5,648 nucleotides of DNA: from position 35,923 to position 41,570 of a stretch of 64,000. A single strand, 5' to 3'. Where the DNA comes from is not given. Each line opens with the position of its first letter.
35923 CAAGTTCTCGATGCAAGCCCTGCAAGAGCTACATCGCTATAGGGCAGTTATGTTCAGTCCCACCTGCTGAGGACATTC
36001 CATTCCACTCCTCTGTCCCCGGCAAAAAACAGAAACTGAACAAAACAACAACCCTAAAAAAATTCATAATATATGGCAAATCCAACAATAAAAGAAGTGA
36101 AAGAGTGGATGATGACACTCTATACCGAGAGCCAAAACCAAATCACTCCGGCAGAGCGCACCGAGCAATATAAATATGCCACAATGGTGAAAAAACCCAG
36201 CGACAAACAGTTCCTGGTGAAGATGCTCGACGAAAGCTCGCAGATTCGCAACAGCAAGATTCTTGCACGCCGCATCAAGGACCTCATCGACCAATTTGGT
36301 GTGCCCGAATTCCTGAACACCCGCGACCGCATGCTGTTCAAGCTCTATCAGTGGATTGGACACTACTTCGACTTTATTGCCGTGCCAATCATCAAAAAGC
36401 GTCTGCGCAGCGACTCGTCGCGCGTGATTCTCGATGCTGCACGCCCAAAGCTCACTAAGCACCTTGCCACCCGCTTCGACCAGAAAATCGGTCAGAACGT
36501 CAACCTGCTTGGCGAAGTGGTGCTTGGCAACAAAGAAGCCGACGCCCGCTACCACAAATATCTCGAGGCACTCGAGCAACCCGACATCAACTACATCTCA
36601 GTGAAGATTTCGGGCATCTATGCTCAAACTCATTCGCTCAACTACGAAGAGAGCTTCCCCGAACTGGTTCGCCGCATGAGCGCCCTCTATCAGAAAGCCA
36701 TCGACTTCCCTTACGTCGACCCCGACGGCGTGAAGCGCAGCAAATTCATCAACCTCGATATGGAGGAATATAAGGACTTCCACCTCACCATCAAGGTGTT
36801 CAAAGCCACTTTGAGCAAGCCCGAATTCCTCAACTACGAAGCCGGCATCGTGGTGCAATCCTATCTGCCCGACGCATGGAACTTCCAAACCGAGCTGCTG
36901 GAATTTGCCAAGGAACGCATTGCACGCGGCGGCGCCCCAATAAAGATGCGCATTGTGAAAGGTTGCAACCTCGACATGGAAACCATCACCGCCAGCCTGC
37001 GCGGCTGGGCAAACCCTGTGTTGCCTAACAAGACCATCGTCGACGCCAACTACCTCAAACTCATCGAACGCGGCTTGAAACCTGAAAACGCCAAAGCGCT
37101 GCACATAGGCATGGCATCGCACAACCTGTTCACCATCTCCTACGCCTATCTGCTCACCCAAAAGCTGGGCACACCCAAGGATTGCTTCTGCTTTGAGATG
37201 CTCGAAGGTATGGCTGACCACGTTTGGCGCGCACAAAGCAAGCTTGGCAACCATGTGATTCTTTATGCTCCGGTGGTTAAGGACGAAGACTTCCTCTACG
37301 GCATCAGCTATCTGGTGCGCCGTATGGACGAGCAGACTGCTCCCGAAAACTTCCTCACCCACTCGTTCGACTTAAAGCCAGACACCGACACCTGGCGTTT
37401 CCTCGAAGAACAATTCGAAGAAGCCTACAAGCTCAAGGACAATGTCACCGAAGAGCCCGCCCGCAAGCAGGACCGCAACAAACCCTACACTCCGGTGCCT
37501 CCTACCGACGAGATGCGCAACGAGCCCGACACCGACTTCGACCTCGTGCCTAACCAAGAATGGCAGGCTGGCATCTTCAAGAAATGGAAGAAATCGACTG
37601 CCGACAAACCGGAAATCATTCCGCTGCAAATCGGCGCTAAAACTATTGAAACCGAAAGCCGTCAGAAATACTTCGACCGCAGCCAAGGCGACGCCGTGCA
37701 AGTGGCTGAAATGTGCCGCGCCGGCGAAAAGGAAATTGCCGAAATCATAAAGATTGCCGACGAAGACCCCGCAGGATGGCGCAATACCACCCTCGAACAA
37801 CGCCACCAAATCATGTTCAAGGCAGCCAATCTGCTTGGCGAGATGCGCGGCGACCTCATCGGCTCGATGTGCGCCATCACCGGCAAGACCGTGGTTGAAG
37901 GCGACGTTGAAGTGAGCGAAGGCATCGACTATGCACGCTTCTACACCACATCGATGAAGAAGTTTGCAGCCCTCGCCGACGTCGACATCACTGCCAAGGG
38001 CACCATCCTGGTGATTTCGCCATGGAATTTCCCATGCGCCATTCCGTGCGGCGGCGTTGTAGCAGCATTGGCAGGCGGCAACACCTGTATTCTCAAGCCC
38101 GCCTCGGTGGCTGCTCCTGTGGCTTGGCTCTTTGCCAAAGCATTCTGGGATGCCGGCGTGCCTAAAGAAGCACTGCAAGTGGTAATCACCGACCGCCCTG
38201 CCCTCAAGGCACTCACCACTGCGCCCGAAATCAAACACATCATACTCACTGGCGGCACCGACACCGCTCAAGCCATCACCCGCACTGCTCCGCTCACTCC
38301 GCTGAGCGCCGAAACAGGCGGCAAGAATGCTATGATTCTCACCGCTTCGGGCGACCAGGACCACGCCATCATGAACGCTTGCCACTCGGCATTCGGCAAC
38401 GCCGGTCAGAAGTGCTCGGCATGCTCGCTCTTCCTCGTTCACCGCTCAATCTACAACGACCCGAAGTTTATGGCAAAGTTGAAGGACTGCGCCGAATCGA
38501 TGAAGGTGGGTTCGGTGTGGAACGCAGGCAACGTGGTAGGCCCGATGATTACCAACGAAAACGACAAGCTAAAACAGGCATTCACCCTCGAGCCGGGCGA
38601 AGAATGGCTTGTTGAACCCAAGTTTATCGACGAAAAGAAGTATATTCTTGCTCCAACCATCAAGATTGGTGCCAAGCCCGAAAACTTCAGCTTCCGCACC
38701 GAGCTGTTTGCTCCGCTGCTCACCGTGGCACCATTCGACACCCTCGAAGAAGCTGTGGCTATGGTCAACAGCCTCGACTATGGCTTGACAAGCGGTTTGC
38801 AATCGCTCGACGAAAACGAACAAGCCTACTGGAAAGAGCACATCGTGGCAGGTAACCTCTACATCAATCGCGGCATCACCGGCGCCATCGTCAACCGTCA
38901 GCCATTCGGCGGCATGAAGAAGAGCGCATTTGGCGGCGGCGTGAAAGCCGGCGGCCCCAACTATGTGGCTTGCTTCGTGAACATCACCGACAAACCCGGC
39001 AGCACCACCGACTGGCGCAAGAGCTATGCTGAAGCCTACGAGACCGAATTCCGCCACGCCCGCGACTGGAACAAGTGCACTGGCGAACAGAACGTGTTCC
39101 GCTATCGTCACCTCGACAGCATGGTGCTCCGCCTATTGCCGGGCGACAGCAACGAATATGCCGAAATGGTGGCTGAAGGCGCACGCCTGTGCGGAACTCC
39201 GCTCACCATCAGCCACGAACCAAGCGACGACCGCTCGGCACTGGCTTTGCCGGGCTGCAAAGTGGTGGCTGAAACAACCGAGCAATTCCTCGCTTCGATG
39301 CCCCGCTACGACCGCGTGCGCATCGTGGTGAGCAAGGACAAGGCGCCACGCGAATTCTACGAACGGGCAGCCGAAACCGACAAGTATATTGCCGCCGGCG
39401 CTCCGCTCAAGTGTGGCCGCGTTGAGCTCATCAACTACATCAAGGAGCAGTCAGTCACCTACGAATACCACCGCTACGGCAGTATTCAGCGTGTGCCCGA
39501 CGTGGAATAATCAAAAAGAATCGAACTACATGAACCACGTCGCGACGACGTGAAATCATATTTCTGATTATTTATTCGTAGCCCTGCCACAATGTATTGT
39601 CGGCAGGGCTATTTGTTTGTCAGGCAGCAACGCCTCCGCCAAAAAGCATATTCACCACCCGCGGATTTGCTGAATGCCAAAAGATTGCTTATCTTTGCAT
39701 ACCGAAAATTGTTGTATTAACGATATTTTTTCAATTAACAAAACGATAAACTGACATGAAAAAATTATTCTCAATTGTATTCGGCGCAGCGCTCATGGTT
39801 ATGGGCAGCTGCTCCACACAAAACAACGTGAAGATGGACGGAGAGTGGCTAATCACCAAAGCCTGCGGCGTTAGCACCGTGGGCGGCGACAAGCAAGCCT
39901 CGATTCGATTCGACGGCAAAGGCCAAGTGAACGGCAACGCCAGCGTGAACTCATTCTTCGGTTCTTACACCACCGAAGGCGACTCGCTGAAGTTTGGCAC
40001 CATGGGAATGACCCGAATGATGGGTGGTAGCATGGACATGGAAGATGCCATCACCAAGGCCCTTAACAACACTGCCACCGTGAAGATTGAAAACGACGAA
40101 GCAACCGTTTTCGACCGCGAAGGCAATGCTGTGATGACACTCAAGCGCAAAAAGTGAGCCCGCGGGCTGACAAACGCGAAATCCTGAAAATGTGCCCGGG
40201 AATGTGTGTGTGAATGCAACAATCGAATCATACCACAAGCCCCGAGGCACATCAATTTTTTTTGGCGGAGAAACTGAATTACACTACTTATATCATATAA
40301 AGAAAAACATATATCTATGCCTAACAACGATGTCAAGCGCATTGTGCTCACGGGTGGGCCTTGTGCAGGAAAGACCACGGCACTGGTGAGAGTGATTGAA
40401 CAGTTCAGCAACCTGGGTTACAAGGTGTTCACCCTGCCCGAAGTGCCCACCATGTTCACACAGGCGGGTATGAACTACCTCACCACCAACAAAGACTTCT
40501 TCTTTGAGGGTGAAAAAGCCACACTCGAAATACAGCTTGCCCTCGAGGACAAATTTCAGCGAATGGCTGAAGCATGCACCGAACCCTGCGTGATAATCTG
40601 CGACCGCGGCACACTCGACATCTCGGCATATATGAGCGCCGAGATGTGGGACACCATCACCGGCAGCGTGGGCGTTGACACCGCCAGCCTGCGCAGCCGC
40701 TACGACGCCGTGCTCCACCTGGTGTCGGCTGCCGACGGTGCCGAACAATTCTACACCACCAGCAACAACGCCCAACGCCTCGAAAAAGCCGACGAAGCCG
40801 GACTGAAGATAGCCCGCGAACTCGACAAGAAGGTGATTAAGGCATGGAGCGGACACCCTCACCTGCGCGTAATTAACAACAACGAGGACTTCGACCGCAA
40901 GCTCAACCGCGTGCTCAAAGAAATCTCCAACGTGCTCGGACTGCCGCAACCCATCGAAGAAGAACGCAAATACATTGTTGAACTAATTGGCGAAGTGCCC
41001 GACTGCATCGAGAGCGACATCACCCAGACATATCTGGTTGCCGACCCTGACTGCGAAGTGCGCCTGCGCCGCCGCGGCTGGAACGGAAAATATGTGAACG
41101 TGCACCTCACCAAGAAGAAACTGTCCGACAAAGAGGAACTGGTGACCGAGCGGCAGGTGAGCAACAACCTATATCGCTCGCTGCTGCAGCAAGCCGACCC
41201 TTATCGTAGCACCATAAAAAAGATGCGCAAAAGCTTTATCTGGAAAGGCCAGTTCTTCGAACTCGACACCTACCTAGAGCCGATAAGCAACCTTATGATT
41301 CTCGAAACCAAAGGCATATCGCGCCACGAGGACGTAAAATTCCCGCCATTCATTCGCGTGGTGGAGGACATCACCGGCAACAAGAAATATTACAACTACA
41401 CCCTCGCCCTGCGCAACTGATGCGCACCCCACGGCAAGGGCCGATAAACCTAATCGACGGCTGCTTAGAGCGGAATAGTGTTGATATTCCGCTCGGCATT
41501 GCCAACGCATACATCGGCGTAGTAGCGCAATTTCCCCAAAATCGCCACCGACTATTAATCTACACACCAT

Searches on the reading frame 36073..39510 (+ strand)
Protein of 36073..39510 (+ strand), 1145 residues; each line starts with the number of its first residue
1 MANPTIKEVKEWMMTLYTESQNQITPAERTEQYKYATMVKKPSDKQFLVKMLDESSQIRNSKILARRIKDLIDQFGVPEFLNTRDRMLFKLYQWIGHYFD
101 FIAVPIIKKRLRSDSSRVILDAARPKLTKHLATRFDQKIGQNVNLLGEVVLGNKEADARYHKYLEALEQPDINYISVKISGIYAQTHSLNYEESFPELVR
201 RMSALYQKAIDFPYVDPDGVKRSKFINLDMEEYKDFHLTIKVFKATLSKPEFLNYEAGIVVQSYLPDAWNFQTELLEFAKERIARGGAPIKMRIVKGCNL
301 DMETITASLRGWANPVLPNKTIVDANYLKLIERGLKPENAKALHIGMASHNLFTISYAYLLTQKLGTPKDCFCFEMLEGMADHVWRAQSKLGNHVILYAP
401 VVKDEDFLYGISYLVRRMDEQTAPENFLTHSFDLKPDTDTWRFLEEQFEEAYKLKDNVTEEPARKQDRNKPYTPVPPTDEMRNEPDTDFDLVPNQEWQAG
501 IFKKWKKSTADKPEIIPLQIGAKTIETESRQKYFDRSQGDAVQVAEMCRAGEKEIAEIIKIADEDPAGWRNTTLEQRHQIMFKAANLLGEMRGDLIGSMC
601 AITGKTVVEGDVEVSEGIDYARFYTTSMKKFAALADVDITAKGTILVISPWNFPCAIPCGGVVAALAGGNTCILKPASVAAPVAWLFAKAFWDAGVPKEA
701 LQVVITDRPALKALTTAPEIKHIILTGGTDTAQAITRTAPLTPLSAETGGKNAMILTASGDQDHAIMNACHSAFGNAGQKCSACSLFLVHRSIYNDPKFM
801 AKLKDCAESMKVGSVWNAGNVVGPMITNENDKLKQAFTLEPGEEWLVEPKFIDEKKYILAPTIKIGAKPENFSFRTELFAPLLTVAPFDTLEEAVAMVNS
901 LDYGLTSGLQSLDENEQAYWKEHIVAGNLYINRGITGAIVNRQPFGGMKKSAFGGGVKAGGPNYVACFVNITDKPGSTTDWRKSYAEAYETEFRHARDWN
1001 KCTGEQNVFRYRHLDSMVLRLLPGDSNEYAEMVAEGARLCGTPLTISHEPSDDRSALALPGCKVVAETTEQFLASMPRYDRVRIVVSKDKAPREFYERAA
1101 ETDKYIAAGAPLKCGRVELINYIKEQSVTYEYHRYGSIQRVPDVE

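Call 83: search_protein_families(library=pfam, proteins=[window:36073-39510:+], max_evalue=0.001)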
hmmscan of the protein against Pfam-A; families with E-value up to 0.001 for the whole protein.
window:36073-39510:+ (1145 aa): 2 families
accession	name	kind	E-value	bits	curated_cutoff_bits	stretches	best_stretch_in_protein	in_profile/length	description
PF00171.27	Aldedh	-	3.7e-104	349.3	23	1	539-970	15-457/461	Aldehyde dehydrogenase family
PF01619.24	Pro_dh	-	4.3e-57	194.2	27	1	129-429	3-277/278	Proline dehydrogenase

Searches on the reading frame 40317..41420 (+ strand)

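Call 83: search_protein_families(library=pfam, proteins=[window:40317-41420:+], max_evalue=0.001)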
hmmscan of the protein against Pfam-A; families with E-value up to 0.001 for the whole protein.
window:40317-41420:+ (367 aa): 1 family
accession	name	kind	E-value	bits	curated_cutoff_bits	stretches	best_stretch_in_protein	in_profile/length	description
PF13521.12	AAA_28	-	5.5e-20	72.7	27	1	8-192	1-161/164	AAA domain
